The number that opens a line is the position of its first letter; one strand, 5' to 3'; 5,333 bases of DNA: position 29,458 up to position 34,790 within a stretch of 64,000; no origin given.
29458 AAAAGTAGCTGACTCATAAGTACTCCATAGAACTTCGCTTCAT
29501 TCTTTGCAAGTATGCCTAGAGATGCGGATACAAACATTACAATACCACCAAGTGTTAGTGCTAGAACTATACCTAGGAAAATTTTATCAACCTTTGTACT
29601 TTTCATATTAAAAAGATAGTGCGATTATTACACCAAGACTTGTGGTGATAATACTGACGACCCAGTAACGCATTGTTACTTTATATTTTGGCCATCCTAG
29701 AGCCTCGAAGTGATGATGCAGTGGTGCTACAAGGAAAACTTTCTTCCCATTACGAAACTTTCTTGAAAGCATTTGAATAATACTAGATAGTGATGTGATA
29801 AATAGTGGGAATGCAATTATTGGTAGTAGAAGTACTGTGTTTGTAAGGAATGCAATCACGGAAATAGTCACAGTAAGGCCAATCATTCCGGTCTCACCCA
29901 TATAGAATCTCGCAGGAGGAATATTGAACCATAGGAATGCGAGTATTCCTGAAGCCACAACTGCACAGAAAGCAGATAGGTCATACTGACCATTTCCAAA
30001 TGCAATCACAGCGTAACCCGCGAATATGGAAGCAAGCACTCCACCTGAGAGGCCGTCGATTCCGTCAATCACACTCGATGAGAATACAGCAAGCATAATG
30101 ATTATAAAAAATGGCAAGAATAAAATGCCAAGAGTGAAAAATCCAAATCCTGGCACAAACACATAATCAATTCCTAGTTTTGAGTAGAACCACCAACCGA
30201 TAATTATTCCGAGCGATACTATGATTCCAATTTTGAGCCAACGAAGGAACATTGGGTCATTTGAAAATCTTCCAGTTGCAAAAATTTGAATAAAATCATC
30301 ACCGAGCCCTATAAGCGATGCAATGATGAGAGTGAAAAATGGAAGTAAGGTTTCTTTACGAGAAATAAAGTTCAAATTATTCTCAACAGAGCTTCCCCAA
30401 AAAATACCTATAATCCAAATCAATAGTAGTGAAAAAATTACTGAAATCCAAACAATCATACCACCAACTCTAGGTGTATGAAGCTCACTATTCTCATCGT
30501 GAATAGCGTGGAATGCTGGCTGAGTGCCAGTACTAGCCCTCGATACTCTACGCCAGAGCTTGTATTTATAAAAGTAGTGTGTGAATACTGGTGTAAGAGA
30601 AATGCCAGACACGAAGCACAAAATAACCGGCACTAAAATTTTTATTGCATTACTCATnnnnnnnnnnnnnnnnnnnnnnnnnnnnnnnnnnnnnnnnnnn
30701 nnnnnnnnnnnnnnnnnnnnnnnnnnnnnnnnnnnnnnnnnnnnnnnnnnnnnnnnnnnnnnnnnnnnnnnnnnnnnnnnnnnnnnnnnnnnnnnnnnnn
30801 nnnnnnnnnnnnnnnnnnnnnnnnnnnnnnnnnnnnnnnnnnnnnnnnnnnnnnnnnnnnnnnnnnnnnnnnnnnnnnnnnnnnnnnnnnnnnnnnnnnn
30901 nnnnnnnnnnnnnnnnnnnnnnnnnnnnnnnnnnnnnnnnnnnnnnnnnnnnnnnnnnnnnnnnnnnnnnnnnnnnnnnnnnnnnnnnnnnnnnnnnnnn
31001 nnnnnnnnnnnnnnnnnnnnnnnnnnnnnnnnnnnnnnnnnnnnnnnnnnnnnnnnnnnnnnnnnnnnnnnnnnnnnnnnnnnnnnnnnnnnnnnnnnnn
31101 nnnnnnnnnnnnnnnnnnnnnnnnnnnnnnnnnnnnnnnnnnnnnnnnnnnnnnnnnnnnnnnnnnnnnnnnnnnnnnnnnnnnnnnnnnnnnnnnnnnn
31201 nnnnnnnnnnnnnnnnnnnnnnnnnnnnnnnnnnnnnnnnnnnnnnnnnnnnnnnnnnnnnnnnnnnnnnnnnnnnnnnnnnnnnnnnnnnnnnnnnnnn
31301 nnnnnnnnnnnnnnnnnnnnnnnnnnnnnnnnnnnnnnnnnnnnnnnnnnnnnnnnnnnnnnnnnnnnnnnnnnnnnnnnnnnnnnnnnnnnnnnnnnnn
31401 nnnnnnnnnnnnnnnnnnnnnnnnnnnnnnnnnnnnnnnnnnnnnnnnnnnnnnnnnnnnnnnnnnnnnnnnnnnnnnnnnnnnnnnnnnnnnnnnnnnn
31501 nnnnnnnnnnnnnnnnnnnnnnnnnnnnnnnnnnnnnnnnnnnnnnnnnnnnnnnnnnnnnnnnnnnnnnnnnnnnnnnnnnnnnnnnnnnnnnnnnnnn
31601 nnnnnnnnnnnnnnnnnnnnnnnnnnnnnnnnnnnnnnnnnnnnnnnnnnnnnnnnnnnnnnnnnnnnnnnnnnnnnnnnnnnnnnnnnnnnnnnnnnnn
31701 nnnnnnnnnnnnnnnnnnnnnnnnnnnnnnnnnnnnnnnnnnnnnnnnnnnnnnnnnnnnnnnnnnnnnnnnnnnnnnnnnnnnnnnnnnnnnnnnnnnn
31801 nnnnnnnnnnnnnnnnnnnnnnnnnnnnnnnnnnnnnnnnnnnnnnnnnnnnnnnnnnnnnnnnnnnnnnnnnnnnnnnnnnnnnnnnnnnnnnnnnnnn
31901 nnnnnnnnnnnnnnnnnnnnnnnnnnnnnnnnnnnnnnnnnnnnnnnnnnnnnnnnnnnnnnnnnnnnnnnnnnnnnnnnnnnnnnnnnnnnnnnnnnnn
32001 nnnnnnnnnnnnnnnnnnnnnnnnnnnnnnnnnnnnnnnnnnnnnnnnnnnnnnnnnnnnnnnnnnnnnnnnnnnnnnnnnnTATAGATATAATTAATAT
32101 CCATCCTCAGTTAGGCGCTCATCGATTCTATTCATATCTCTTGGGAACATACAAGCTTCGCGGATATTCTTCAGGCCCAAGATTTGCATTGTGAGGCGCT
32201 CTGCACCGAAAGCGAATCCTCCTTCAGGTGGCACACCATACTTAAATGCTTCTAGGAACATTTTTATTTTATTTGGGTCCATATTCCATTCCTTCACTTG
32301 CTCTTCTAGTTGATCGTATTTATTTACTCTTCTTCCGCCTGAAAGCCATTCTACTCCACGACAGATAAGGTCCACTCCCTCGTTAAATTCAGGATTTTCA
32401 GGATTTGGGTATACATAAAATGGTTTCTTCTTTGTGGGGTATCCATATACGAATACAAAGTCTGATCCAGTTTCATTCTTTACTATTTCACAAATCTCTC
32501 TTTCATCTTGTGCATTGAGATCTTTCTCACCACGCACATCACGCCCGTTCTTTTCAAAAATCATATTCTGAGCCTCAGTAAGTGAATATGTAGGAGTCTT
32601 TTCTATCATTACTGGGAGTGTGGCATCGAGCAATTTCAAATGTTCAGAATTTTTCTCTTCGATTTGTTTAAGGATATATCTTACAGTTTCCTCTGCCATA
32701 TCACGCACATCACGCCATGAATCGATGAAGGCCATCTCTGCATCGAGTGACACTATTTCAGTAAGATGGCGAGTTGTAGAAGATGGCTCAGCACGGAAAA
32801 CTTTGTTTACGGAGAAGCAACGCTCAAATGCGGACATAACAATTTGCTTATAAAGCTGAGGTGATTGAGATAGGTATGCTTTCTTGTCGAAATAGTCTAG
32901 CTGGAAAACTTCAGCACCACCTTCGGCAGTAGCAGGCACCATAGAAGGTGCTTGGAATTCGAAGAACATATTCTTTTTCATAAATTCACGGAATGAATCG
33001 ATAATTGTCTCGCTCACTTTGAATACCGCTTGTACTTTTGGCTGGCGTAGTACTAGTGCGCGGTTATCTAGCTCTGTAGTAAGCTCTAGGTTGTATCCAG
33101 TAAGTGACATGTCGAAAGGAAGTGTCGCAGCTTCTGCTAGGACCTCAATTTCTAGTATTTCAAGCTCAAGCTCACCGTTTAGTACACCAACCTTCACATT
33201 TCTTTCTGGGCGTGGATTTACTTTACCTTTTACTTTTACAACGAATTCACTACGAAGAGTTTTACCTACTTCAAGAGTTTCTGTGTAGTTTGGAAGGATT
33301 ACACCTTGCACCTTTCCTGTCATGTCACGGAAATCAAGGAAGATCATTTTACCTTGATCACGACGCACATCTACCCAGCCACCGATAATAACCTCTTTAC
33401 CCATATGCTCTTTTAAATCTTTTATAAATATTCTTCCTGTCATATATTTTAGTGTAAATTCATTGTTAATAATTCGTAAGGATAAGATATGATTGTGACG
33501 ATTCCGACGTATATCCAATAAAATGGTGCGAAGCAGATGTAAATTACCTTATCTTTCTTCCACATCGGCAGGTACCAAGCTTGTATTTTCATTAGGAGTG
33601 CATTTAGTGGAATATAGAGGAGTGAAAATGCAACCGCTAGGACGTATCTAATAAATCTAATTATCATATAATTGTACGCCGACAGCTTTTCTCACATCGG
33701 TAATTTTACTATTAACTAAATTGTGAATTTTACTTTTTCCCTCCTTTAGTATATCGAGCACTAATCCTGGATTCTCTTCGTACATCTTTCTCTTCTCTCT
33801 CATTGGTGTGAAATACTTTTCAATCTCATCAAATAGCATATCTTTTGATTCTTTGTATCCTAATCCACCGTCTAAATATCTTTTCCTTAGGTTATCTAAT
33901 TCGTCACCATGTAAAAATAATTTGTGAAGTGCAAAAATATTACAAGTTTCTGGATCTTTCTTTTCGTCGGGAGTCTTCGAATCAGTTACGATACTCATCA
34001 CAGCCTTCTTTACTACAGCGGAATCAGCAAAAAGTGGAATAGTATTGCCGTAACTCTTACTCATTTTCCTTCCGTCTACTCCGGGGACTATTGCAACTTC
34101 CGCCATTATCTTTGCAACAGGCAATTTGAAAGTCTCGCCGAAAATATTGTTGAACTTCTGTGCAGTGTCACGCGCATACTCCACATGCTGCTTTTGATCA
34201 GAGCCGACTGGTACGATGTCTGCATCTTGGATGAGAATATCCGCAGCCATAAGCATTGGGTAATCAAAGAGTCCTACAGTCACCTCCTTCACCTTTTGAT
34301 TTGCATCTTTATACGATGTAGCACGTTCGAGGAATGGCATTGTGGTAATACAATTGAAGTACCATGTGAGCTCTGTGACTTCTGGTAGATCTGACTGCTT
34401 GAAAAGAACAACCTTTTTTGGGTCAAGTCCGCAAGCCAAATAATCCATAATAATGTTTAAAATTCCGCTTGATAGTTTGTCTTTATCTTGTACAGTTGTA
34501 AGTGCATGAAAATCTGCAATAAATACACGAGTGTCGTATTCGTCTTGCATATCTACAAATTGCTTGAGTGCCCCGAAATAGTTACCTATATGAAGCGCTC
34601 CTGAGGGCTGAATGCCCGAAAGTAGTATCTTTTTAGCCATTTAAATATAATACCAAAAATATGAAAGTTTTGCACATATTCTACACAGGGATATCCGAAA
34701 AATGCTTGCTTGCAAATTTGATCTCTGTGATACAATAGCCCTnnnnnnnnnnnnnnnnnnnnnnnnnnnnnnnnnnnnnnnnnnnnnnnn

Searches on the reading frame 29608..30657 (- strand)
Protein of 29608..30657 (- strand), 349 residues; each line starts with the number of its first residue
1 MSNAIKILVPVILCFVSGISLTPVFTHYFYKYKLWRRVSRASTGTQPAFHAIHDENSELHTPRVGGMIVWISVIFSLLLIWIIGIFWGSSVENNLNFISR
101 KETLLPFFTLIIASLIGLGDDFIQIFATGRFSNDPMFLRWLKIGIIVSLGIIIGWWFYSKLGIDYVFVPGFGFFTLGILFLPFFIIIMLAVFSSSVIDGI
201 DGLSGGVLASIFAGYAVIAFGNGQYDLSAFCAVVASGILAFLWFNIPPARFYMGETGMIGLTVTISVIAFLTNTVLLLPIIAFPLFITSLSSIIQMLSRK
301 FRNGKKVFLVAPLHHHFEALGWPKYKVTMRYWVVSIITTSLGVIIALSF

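Call 24: search_protein_families(library=pfam, proteins=[window:29608-30657:-], max_evalue=0.001)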
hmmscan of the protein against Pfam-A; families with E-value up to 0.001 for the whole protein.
window:29608-30657:- (349 aa): 1 family
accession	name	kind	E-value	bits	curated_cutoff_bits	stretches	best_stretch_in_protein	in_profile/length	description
PF00953.26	Glycos_transf_4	-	1e-14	55.3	27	1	107-270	5-157/160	Glycosyl transferase family 4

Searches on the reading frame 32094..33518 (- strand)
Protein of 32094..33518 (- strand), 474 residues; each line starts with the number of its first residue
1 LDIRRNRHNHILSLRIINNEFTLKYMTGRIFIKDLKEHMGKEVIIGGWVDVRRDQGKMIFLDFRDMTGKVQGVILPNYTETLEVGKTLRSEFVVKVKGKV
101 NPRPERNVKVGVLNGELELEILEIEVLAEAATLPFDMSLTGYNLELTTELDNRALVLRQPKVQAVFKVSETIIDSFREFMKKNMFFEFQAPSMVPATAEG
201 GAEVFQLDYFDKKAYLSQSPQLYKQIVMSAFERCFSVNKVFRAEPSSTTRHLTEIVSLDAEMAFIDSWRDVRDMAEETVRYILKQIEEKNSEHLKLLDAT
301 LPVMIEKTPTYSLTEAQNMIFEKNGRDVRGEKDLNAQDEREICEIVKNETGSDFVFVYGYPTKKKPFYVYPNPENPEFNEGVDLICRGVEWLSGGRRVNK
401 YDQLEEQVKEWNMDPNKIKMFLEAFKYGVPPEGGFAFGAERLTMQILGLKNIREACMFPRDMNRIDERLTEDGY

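Call 76: search_protein_families(library=pfam, proteins=[window:32094-33518:-], max_evalue=0.0001)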
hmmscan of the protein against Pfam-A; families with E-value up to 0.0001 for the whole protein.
window:32094-33518:- (474 aa): 2 families
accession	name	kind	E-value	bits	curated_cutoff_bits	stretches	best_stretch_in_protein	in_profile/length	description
PF00152.25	tRNA-synt_2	-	1.2e-77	261.5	25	1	147-461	3-307/308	tRNA synthetases class II (D, K and N)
PF01336.31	tRNA_anti-codon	-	1.4e-15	57.4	27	1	43-127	1-75/75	OB-fold nucleic acid binding domain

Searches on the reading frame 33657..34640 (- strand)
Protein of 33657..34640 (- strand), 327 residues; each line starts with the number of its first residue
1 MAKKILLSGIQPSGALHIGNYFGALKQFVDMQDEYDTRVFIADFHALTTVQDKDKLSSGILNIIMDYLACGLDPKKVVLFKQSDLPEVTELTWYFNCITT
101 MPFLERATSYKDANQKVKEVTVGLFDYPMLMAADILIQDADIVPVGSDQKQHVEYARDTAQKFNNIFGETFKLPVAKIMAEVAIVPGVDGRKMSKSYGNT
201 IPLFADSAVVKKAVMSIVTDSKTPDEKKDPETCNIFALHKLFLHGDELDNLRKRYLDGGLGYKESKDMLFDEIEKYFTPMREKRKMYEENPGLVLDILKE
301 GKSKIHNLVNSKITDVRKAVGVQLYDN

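Call 76: search_protein_families(library=pfam, proteins=[window:33657-34640:-], max_evalue=0.0001)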
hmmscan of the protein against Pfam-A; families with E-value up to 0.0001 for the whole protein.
window:33657-34640:- (327 aa): 1 family
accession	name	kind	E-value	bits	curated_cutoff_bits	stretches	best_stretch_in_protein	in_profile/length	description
PF00579.31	tRNA-synt_1b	-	2.1e-62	211.6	21.1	1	5-277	7-291/292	tRNA synthetases class I (W and Y)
